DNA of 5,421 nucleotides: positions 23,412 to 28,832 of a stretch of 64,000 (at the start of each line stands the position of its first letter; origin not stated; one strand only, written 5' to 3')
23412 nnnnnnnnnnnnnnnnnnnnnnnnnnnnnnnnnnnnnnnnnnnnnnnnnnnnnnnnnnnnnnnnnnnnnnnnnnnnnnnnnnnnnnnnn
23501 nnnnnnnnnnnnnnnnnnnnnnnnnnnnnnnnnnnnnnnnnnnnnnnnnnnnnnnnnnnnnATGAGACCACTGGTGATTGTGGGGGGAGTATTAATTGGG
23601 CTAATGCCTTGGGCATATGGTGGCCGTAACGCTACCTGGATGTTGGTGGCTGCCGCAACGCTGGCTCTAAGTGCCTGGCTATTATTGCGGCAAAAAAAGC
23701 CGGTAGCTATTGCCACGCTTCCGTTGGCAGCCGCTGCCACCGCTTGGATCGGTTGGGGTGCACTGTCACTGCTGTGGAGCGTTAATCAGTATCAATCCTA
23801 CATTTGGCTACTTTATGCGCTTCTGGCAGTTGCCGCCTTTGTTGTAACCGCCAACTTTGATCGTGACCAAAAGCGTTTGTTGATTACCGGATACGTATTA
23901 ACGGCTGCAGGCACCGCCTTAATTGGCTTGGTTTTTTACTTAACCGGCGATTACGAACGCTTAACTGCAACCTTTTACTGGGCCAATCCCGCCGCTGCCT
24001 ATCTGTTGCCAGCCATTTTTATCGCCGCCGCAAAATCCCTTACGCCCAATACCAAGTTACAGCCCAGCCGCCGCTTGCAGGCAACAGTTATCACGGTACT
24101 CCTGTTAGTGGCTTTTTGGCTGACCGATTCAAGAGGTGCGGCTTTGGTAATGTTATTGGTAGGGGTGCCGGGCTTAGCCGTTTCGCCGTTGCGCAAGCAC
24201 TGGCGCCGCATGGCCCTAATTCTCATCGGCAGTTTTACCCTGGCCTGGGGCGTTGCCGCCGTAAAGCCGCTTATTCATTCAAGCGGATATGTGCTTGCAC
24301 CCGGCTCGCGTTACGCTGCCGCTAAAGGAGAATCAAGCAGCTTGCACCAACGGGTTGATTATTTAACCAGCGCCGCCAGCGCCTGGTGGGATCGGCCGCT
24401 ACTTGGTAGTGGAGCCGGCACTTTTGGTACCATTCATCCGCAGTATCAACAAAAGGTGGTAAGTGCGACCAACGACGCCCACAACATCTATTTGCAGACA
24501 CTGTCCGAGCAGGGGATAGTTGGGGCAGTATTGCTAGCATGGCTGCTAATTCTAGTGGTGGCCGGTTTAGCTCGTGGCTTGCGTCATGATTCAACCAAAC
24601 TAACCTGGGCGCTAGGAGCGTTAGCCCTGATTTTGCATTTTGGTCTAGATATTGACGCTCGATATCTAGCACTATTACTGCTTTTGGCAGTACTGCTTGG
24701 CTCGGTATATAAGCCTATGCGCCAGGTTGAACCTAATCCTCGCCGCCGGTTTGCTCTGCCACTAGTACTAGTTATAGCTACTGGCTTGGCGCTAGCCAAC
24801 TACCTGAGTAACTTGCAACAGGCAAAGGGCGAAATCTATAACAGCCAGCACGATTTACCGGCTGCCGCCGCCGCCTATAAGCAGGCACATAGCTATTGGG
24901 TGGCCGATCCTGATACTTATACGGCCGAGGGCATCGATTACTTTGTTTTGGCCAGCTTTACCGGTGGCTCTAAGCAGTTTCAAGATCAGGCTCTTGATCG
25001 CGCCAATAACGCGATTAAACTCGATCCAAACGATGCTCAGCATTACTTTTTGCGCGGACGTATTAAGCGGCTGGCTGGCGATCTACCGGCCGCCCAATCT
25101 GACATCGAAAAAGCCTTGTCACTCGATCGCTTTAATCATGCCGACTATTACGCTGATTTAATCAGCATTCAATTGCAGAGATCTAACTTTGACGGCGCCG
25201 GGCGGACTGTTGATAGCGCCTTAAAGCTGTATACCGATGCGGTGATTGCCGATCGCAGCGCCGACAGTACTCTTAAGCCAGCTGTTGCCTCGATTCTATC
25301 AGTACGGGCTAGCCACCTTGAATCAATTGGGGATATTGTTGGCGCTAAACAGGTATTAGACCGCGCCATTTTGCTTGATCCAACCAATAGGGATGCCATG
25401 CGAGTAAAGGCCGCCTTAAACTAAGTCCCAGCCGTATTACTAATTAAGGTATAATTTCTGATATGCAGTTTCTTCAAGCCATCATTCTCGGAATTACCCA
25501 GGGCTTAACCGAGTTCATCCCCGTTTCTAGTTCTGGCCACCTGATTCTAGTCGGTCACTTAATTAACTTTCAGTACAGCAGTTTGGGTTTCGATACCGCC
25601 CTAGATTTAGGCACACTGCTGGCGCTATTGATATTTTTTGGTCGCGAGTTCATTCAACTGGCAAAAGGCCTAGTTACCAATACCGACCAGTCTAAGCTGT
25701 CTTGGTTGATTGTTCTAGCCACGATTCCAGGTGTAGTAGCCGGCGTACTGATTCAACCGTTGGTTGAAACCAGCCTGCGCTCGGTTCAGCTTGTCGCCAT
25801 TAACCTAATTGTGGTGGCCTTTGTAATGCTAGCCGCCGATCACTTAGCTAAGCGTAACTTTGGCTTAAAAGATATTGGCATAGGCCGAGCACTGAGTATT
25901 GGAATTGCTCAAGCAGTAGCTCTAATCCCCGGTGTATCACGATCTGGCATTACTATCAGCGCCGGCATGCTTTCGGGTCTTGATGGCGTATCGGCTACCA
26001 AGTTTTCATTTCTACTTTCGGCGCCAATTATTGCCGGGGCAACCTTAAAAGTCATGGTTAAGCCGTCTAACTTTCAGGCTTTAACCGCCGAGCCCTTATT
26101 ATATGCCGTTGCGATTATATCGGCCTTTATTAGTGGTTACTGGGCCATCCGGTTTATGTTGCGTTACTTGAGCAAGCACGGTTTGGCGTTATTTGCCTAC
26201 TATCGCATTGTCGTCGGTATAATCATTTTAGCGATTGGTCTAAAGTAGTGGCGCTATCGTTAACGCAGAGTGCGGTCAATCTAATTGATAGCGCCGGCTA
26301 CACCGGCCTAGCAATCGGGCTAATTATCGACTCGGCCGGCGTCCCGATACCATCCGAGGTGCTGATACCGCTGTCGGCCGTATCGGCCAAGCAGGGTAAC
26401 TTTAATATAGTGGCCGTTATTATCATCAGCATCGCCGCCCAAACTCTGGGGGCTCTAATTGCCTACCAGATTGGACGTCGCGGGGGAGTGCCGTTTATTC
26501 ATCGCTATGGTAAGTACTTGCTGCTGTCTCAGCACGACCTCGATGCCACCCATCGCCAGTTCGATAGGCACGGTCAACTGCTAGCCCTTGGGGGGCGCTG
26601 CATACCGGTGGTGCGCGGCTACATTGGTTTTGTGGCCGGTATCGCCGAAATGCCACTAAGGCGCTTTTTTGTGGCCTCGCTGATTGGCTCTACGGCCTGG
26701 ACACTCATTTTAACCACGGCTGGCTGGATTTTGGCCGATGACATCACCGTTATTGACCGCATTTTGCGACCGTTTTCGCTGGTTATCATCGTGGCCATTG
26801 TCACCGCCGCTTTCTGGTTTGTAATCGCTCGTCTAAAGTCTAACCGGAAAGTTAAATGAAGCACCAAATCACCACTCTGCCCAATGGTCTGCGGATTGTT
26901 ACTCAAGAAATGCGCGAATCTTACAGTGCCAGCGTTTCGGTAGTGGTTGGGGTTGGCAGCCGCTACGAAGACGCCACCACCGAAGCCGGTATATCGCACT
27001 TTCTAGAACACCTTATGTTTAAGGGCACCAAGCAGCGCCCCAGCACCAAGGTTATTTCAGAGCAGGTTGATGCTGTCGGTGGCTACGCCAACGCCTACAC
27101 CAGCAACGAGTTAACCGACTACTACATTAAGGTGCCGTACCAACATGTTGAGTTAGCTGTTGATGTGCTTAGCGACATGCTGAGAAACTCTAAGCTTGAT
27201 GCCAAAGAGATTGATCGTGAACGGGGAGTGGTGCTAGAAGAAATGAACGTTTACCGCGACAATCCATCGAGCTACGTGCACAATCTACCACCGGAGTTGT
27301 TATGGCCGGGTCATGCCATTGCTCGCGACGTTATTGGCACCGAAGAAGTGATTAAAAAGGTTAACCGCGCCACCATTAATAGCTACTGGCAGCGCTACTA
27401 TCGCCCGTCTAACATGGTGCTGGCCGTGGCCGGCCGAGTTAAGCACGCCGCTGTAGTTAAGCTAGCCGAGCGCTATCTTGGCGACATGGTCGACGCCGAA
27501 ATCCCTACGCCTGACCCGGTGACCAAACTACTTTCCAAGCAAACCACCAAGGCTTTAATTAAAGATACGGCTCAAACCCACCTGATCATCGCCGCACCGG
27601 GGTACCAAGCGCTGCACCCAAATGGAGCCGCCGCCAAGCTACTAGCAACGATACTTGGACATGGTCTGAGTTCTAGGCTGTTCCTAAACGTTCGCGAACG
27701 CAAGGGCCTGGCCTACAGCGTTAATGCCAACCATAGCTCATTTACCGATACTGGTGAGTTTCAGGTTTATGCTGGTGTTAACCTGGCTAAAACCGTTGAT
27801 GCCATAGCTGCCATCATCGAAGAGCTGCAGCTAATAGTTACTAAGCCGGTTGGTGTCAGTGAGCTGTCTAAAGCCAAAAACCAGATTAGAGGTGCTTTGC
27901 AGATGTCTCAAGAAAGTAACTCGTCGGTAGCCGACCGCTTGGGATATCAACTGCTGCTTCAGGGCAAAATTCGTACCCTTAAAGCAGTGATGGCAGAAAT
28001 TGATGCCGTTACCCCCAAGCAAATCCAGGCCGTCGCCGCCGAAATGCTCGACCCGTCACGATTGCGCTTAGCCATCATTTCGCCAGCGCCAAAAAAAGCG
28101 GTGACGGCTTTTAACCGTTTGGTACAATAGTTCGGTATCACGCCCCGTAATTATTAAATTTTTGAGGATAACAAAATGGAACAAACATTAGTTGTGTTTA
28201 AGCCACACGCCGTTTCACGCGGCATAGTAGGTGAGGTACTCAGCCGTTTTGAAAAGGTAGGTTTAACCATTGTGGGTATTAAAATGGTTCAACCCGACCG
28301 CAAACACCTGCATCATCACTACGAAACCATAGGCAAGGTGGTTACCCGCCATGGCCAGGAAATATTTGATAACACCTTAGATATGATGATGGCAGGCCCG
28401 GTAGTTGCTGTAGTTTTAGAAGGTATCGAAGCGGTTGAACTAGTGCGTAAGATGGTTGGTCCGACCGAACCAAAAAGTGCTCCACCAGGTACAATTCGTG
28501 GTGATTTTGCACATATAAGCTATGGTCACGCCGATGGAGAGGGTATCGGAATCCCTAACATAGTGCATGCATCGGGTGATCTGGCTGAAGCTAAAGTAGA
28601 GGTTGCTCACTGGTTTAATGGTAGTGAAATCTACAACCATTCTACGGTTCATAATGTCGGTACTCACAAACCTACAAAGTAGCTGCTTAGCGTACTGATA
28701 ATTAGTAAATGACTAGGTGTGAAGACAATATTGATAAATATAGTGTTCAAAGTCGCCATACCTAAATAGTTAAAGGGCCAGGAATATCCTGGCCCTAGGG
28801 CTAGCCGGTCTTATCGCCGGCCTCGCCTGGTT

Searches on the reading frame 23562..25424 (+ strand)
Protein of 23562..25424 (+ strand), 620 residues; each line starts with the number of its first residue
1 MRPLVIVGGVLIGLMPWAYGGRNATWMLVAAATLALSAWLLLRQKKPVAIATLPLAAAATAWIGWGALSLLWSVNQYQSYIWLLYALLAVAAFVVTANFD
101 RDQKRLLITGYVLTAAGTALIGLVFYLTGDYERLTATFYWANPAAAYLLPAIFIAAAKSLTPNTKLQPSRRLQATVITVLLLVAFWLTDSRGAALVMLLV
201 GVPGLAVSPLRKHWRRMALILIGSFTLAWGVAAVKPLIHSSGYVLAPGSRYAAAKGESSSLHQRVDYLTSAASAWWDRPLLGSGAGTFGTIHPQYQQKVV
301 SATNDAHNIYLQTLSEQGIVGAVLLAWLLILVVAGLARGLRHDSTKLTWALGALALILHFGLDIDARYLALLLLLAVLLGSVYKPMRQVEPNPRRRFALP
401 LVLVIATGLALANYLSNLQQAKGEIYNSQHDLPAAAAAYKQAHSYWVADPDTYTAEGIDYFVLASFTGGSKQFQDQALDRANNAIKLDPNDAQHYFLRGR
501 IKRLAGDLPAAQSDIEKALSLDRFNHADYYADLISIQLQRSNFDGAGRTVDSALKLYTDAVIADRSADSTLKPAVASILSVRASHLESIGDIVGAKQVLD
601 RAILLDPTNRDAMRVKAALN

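Call 10: search_protein_families(library=pfam, proteins=[window:23562-25424:+])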
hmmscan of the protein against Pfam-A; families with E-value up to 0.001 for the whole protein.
window:23562-25424:+ (620 aa): 8 families
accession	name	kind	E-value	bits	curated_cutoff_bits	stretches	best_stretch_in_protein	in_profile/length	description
PF04932.20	Wzy_C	-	4.2e-18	66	31.7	1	177-325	2-148/149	O-Antigen ligase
PF13371.12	TPR_9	-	1.3e-06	28.7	35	0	475-534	12-68/73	Tetratricopeptide repeat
PF07719.23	TPR_2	-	2.3e-06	27.7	27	0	495-523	4-32/34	Tetratricopeptide repeat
PF12569.14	NatA_aux_su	-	7.1e-06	25.7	33.3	1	460-523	195-257/515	N-terminal acetyltransferase A, auxiliary subunit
PF00515.34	TPR_1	-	1.2e-05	25.3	27.8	0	495-523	4-32/34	Tetratricopeptide repeat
PF13414.12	TPR_11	-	1.7e-05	24.8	26.8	0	475-499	11-35/42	TPR repeat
PF13428.12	TPR_14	-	4.2e-05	24.3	23.5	0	582-618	7-43/44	Tetratricopeptide repeat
PF13181.12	TPR_8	-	0.00036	20.9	25.7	0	495-523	4-32/34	Tetratricopeptide repeat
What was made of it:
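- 23562..25424 (+): Wzy_C (O-antigen-ligase-type) membrane protein with C-terminal TPR repeats. It is the conserved right-hand neighbour. Pfam (call 10).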

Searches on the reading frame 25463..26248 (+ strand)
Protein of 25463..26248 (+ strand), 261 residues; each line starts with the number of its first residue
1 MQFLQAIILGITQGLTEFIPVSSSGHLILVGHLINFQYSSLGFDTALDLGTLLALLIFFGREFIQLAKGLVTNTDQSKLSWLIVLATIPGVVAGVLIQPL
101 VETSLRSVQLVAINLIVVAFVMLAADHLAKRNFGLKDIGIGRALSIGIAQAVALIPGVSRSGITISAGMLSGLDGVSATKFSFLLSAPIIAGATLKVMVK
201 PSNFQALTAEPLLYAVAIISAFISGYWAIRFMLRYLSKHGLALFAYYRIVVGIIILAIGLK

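Call 10: search_protein_families(library=pfam, proteins=[window:25463-26248:+])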
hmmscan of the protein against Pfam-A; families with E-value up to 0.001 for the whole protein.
window:25463-26248:+ (261 aa): 1 family
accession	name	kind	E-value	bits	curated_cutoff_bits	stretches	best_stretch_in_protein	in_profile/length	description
PF02673.24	BacA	-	1.4e-73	248.2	33.4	1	6-254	1-257/257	Bacitracin resistance protein BacA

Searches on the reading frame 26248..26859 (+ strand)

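Call 10: search_protein_families(library=pfam, proteins=[window:26248-26859:+])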
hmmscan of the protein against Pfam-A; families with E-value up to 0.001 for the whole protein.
window:26248-26859:+ (203 aa): 1 family
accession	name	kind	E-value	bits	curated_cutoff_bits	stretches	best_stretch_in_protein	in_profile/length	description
PF09335.16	VTT_dom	-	6.1e-21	75.6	33.9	1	35-160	2-122/123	VTT domain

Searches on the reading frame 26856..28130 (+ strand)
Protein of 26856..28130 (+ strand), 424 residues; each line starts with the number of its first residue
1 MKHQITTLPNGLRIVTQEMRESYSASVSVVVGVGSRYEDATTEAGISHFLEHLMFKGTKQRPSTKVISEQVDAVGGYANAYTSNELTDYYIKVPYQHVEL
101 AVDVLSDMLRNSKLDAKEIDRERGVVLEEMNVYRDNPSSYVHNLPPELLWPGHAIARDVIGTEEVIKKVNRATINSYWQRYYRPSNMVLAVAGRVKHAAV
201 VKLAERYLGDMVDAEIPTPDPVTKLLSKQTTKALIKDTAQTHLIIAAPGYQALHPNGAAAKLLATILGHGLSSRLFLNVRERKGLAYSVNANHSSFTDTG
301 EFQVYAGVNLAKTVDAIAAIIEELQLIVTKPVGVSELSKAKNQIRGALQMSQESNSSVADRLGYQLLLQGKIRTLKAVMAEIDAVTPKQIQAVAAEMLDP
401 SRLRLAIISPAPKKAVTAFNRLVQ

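Call 10: search_protein_families(library=pfam, proteins=[window:26856-28130:+])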
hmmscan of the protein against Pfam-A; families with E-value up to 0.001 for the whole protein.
window:26856-28130:+ (424 aa): 2 families
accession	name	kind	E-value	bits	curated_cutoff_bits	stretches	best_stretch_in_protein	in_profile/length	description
PF05193.26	Peptidase_M16_C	-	8.6e-45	153.3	23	1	168-343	1-180/181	Peptidase M16 inactive domain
PF00675.25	Peptidase_M16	-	1.6e-36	125.9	22.3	1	13-162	1-148/149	Insulinase (Peptidase family M16)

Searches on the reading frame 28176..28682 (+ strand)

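Call 71: search_protein_families(library=pfam, proteins=[window:28176-28682:+], max_evalue=0.00001)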
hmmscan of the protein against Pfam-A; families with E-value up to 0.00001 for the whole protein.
window:28176-28682:+ (168 aa): 1 family
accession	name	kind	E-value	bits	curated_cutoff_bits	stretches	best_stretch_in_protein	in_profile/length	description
PF00334.24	NDK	-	3.2e-38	131.1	27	1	2-152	1-135/135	Nucleoside diphosphate kinase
